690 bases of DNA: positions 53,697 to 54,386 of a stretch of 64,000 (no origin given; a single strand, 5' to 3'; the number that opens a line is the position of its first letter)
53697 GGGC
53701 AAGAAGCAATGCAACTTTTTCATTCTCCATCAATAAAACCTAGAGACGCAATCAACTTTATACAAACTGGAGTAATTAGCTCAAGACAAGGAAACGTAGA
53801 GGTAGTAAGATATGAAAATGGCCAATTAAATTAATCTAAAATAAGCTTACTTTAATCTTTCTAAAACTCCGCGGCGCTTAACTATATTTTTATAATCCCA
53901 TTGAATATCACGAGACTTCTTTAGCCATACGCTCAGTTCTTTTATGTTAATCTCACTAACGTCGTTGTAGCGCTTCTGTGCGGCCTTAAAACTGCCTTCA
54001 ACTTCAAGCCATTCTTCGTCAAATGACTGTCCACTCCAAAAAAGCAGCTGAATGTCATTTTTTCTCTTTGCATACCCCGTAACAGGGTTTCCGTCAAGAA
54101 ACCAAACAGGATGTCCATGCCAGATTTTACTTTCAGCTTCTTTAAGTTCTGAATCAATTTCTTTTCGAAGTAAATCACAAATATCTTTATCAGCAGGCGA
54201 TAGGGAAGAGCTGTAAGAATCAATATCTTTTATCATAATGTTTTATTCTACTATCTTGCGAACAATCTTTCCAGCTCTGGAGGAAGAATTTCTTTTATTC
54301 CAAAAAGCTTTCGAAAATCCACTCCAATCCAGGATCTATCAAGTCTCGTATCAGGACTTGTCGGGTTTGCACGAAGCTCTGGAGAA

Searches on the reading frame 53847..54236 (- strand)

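Call 100: search_protein_families(library=pfam, proteins=[window:53847-54236:-], max_evalue=0.00001)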
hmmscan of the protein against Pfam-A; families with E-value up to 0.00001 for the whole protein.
window:53847-54236:- (129 aa): 1 family
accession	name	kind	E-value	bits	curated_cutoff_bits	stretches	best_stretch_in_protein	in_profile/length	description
PF08818.16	DUF1801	-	1.2e-07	32.4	27.2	1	17-107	2-83/85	Domain of unknown function (DU1801)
